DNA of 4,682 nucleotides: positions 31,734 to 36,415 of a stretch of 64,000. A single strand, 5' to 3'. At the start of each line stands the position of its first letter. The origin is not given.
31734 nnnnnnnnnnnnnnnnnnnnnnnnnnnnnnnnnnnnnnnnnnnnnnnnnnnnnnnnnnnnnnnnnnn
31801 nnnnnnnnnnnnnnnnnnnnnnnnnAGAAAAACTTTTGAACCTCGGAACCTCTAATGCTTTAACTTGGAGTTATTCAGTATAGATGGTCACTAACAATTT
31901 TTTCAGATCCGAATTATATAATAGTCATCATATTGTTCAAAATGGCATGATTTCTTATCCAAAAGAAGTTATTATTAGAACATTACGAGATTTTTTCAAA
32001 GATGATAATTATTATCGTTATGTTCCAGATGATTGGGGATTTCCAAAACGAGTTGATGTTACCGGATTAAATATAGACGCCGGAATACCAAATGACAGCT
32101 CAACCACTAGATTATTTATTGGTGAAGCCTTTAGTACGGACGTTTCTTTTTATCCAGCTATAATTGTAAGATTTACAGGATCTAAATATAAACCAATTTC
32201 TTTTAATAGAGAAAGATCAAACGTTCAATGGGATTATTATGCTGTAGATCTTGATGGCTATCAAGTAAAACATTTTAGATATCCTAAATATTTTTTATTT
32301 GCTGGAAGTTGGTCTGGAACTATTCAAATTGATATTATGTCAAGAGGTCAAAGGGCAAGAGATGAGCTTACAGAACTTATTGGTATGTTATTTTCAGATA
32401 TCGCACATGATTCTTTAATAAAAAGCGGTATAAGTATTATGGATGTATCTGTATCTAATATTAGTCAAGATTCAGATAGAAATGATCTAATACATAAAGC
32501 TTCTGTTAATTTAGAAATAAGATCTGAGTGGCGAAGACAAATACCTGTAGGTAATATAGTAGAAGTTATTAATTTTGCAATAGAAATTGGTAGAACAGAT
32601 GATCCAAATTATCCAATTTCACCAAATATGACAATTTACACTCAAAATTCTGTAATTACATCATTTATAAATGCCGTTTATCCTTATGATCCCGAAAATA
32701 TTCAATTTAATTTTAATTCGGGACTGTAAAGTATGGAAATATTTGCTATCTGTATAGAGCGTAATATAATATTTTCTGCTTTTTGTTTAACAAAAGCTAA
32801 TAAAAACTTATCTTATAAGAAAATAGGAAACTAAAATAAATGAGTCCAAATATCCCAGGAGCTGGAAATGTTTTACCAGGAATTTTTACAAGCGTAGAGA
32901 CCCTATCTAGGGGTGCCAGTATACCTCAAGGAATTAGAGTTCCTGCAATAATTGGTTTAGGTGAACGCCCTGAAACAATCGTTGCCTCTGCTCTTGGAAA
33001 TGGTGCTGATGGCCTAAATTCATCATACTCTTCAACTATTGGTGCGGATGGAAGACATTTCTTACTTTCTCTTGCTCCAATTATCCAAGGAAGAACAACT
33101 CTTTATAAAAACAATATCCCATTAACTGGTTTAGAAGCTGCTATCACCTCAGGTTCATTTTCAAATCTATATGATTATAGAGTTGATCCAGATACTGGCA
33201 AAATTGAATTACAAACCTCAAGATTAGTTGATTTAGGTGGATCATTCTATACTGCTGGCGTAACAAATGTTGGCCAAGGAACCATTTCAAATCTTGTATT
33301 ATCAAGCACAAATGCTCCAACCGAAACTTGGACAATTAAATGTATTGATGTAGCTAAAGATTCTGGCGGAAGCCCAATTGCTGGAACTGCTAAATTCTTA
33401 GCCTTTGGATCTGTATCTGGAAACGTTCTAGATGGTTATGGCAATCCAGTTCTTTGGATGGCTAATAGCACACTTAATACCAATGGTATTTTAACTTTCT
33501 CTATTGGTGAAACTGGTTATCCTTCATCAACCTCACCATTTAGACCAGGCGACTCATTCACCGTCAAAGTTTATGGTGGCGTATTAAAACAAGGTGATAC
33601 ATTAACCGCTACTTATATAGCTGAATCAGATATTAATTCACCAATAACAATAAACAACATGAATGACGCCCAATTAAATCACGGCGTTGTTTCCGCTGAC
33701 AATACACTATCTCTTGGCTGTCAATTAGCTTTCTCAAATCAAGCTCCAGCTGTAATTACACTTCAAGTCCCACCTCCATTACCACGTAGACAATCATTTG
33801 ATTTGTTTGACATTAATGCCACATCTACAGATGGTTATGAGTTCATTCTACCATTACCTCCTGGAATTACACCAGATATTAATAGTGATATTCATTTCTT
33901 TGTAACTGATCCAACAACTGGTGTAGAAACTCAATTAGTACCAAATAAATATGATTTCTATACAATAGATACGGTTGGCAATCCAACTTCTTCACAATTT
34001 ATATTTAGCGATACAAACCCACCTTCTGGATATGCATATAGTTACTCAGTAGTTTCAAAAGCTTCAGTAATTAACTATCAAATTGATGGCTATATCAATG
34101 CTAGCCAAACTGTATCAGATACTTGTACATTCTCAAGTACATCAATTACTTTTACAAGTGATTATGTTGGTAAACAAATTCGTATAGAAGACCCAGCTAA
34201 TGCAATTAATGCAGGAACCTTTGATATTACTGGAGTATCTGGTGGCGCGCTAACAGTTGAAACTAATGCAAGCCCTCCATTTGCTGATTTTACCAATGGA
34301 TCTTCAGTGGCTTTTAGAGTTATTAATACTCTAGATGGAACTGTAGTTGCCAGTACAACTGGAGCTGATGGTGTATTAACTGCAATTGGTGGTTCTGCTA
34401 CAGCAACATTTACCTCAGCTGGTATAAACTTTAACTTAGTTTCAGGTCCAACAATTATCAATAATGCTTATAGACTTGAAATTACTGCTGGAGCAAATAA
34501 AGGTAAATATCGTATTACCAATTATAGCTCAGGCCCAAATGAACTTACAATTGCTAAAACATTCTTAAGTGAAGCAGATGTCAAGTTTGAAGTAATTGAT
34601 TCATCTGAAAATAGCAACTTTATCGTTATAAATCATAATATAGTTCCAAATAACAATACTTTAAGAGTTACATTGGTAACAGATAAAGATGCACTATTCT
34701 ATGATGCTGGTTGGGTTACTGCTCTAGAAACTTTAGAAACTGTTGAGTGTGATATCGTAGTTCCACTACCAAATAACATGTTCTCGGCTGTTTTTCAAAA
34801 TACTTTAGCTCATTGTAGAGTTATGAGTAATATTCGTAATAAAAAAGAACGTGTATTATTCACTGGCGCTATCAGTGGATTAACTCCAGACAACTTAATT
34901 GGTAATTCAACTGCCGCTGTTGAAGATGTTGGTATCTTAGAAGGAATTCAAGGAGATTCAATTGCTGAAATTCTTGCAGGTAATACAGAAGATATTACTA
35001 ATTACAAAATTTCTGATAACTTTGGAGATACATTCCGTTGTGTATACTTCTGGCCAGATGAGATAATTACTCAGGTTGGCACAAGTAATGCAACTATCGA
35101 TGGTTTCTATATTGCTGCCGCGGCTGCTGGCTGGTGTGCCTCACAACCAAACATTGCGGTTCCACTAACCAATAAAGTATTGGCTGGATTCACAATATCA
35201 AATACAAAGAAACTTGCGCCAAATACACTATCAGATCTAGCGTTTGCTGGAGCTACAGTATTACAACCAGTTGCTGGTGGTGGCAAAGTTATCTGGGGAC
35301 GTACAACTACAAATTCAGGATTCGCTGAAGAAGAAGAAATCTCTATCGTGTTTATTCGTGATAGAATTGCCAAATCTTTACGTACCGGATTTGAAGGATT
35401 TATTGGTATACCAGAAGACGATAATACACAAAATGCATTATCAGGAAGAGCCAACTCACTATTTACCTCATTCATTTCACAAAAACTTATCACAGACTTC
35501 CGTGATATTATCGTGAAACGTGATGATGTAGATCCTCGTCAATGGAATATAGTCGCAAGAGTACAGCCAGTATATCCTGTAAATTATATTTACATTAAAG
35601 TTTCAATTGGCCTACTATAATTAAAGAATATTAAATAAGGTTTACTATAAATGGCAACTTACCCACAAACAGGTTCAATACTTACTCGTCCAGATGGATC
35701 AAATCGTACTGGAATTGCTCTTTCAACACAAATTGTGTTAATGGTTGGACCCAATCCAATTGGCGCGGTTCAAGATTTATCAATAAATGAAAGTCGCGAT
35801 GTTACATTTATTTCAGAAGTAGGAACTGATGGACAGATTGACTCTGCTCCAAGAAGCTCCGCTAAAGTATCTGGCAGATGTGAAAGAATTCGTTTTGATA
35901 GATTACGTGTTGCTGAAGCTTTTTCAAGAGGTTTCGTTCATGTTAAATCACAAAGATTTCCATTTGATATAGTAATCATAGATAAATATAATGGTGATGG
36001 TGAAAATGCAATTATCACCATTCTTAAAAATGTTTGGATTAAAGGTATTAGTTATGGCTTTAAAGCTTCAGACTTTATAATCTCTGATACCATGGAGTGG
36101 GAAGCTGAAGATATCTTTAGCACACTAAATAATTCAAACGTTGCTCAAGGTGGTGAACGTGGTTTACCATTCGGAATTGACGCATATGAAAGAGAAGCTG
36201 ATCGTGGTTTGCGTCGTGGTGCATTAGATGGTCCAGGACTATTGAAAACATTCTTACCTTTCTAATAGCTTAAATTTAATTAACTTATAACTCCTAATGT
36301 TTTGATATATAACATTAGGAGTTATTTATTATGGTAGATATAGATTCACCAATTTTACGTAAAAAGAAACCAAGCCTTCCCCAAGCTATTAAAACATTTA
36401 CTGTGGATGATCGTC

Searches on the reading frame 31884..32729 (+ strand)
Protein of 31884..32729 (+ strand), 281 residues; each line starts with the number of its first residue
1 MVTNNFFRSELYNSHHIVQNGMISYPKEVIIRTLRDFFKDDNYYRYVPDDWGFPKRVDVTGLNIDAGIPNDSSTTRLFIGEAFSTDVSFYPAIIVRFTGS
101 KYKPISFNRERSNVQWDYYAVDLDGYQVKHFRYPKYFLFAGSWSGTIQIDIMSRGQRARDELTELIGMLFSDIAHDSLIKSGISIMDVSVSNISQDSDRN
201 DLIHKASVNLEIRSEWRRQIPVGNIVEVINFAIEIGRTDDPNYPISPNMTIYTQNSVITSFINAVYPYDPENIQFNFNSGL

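Call 3: search_protein_families(library=pfam, proteins=[window:31884-32729:+], max_evalue=0.01)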
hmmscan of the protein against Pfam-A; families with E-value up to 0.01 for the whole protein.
window:31884-32729:+ (281 aa): 0 families

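Call 4: search_protein_families(library=ncbifam, proteins=[window:31884-32729:+], max_evalue=0.01)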
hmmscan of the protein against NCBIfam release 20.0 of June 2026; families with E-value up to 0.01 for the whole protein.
window:31884-32729:+ (281 aa): 0 families

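Call 13: find_related_loci(query=window:31884-32729:+, collection=viral_contigs, flank=8000)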
Query window:31884-32729:+ (281 aa) in viral_contigs; peptide patterns used: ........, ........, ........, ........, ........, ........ (x = any residue, [..] = any of these).
7 stretches matched a pattern; 3 encode a relative of the query (tblastn E <= 1e-3); 2 distinct loci.
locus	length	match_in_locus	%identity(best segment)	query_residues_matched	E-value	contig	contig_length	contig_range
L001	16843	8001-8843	96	1-281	0e+0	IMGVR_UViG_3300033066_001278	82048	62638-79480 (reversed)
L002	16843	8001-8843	96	1-281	0e+0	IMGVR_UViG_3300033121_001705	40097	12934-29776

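Call 35: find_related_loci(query=window:31884-32729:+, collection=metagenome_contigs, flank=5000)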
Query window:31884-32729:+ (281 aa) in metagenome_contigs; peptide patterns used: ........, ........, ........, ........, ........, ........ (x = any residue, [..] = any of these).
60 stretches matched a pattern; 1 encode a relative of the query (tblastn E <= 1e-3); 1 distinct loci.
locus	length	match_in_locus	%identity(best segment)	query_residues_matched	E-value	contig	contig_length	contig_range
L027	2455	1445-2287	95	1-281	0e+0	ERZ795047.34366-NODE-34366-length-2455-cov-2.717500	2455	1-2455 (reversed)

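Call 37: find_homologous_proteins(query=window:31884-32729:+)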
Query window:31884-32729:+ (281 aa): 71 proteins with E <= 0.001 among 614 candidates.
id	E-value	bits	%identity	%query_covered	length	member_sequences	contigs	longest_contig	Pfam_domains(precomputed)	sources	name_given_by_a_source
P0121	8.4e-181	617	96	100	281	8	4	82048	-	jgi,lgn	-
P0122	1.1e-88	315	54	92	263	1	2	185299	-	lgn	-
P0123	2.7e-86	307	52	92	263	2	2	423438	-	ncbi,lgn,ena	-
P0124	2.5e-82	294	53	91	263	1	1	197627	-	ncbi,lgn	-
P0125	4.3e-82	294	52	94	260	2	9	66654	-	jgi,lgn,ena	jgi:hypothetical protein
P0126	4.3e-82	293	50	92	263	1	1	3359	-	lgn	-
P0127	1.5e-81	292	54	91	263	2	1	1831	-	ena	-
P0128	1.4e-80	289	53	91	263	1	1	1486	-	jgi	jgi:hypothetical protein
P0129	2.0e-78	281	52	92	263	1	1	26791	-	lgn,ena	-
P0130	3.7e-78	281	49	92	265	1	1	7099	-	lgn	-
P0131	2.3e-77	278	50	95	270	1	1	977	-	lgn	-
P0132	2.8e-77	278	51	89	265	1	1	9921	-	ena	-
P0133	7.3e-77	276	53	91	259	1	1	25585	-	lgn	-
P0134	9.2e-77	276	49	92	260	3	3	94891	-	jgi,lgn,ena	-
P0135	1.1e-76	276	50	94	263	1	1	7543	-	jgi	jgi:hypothetical protein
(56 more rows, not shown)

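Call 68: search_protein_families(library=phrogs, proteins=[window:31884-32729:+], max_evalue=0.001)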
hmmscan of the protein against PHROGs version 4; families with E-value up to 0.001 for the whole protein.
window:31884-32729:+ (281 aa): 0 families

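Call 78: find_encoding_contigs(protein=P0121, flank=3000, max_places=8)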
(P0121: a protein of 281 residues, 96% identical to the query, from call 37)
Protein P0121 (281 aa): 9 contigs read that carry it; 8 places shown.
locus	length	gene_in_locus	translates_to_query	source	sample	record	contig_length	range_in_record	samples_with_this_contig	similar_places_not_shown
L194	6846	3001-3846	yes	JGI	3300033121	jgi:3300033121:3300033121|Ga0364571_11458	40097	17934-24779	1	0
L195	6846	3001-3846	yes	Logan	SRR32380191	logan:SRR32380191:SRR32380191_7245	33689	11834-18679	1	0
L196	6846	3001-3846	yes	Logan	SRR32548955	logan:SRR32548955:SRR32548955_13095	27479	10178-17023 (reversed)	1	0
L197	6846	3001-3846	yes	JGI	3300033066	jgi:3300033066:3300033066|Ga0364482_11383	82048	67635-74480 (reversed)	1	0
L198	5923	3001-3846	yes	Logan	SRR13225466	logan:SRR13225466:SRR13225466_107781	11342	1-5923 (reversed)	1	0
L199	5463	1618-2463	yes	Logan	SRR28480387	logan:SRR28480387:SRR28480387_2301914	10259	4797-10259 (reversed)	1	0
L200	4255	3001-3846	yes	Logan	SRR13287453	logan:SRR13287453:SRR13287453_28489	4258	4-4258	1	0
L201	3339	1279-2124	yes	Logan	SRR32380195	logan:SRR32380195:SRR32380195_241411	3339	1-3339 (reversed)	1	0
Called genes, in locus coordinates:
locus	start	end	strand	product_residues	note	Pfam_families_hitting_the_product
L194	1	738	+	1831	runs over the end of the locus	-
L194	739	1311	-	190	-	-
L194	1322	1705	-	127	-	-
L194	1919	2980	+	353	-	PF07282:Cas12f1-like_TNB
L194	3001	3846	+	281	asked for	-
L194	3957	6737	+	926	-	PF17482:Phage_sheath_1C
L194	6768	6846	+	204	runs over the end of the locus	-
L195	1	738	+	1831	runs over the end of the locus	-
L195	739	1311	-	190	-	-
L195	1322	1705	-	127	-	-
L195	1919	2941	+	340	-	PF07282:Cas12f1-like_TNB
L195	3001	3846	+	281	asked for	-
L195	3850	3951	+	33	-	-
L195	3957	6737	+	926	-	PF17482:Phage_sheath_1C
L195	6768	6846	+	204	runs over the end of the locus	-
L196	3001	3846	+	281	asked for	-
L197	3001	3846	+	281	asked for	-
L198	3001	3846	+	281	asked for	-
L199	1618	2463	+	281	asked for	-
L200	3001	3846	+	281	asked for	-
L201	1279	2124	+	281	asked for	-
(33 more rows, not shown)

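Call 79: find_encoding_contigs(protein=window:31884-32729:+, flank=3000, max_places=8)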
Protein window:31884-32729:+ (281 aa): 4 contigs read that carry it; 4 places shown.
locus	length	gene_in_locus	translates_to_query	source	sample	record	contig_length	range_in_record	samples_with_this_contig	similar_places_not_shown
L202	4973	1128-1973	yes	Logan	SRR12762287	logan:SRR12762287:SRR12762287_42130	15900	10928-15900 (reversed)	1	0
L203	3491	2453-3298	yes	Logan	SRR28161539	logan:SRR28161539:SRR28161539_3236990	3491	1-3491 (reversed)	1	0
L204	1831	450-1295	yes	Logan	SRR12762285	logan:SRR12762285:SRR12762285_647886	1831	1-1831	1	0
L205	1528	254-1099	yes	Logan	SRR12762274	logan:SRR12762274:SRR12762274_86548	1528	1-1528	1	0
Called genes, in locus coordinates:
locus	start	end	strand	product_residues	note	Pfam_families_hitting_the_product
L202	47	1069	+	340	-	PF07282:Cas12f1-like_TNB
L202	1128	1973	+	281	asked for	-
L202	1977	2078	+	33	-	-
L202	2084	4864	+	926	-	PF17482:Phage_sheath_1C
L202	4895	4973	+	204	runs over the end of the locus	-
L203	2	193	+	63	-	?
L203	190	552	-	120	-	-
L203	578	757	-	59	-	-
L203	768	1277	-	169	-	-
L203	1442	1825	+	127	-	-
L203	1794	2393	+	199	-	PF07282:Cas12f1-like_TNB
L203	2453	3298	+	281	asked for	-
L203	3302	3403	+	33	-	-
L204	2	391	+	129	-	?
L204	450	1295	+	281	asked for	-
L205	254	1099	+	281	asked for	-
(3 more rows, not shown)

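Call 86: list_cluster_members(proteins=[P0121])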
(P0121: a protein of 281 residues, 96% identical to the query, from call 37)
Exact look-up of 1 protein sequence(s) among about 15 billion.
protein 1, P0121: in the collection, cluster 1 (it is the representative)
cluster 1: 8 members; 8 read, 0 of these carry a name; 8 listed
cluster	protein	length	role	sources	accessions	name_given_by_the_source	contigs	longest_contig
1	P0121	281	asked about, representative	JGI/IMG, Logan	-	-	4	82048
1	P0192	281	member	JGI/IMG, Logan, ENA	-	-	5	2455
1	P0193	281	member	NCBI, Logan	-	-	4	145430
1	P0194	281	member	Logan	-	-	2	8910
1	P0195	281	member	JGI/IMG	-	-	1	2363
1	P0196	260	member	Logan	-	-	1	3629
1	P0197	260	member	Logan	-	-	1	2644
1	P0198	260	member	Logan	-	-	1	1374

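Call 87: find_encoding_contigs(protein=P0193, flank=3000, max_places=6)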
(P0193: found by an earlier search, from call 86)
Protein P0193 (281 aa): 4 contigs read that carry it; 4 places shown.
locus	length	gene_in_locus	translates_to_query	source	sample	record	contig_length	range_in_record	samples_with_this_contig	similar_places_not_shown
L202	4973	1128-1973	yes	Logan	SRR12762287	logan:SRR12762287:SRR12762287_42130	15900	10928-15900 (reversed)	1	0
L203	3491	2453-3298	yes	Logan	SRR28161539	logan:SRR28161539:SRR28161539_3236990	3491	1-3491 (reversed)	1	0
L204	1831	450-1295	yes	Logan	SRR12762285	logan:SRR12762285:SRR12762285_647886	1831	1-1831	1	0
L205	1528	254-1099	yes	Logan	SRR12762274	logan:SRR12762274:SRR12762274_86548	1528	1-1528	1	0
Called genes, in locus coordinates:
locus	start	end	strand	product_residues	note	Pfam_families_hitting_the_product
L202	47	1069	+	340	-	PF07282:Cas12f1-like_TNB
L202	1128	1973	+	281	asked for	-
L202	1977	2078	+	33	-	-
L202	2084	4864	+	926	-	PF17482:Phage_sheath_1C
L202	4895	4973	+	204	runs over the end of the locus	-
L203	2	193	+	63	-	?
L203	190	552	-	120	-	-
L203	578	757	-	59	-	-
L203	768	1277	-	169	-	-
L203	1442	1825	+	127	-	-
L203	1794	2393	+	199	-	PF07282:Cas12f1-like_TNB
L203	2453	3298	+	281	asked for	-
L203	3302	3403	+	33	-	-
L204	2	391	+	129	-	?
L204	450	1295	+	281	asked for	-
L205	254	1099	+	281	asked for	-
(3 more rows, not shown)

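Call 88: find_encoding_contigs(protein=P0192, flank=3000, max_places=6)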
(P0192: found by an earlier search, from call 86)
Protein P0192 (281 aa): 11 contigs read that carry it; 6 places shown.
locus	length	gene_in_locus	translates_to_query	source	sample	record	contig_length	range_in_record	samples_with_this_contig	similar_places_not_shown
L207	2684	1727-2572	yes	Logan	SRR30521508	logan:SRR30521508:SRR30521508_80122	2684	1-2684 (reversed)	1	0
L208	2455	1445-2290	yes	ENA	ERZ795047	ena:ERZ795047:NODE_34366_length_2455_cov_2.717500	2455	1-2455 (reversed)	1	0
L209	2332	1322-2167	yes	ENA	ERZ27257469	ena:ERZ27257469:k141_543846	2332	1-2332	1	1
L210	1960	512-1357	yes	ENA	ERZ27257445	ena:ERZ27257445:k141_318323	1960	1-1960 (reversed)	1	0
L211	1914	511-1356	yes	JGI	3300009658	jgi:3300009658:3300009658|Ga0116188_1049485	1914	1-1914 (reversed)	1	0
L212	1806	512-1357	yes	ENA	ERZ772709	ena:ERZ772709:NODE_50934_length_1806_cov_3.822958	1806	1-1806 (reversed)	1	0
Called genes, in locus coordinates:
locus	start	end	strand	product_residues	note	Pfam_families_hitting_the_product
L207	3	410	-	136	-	?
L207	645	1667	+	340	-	PF07282:Cas12f1-like_TNB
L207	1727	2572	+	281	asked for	-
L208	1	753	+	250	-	?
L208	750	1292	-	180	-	-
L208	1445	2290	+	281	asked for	-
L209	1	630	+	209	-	?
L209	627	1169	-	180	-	-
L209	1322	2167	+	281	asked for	-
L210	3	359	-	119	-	?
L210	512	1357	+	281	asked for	-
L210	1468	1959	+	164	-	?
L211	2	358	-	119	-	?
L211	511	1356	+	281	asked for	-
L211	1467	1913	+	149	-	?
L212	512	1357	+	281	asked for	-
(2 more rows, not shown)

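Call 96: find_encoding_contigs(protein=P0125, flank=4000, max_places=5)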
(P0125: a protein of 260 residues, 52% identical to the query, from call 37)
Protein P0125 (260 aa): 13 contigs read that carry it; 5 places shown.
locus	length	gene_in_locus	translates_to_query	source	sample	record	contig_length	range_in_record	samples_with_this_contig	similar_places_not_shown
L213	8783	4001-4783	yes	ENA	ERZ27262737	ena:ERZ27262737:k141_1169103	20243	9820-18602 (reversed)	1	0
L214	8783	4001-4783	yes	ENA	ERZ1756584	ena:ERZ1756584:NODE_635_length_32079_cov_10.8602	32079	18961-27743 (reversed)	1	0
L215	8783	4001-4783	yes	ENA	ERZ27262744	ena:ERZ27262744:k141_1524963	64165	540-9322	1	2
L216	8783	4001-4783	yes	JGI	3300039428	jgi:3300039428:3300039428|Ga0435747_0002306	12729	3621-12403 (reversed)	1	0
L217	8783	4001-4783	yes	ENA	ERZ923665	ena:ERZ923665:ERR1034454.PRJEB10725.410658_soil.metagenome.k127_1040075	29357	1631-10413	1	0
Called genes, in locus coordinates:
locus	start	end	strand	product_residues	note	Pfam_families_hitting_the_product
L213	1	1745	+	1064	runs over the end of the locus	-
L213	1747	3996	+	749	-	-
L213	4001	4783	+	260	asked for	-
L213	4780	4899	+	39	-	-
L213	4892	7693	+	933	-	-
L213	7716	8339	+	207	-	-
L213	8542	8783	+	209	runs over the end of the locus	-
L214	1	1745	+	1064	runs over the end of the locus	-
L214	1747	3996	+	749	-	-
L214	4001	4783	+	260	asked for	-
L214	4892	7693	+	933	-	-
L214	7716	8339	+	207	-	-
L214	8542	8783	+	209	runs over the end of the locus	-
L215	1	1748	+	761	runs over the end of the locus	?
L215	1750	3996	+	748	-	-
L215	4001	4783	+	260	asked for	-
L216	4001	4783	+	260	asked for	-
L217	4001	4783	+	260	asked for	-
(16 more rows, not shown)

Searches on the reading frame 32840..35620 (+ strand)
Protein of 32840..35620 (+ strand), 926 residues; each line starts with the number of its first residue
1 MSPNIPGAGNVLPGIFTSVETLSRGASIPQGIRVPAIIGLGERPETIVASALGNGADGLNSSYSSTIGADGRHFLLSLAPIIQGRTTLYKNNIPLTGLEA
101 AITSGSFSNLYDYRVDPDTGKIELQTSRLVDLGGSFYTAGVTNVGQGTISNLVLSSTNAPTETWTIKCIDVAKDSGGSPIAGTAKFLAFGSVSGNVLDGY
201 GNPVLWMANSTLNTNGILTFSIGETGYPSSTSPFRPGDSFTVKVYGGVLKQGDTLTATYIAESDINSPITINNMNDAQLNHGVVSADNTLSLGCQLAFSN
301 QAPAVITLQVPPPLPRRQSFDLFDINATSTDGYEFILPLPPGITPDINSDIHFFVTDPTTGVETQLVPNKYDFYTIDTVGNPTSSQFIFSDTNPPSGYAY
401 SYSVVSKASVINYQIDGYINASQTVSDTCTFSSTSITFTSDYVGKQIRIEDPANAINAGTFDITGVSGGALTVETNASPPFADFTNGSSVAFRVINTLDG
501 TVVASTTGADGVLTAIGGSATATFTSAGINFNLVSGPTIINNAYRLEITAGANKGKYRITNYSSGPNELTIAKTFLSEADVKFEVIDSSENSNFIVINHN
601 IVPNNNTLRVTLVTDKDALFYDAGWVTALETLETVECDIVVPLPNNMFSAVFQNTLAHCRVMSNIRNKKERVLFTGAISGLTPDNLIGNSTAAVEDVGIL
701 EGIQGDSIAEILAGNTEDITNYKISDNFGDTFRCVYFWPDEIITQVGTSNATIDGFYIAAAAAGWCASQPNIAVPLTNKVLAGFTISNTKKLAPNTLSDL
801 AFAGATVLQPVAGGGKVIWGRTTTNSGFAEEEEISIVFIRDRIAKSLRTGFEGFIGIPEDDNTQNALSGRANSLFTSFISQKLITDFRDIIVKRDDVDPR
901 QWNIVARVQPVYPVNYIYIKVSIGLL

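Call 3: search_protein_families(library=pfam, proteins=[window:32840-35620:+], max_evalue=0.01)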
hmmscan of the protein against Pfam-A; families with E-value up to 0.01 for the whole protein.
window:32840-35620:+ (926 aa): 1 family
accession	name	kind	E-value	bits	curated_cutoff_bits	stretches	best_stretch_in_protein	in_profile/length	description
PF17482.7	Phage_sheath_1C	-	7.3e-08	32.8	26.9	1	834-923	9-103/104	Phage tail sheath C-terminal domain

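Call 68: search_protein_families(library=phrogs, proteins=[window:32840-35620:+], max_evalue=0.001)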
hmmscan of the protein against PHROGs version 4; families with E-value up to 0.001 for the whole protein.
window:32840-35620:+ (926 aa): 1 family
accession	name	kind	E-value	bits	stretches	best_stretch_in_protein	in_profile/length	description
phrog_2839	-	tail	1.7e-14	54.2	1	752-924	393-565/581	tail sheath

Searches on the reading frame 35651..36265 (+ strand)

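Call 68: search_protein_families(library=phrogs, proteins=[window:35651-36265:+], max_evalue=0.001)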
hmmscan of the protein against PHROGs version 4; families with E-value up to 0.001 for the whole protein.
window:35651-36265:+ (204 aa): 1 family
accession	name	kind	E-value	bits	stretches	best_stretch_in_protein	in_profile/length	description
phrog_9206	-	head and packaging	0.0002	21.2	1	27-163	29-168/501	major head protein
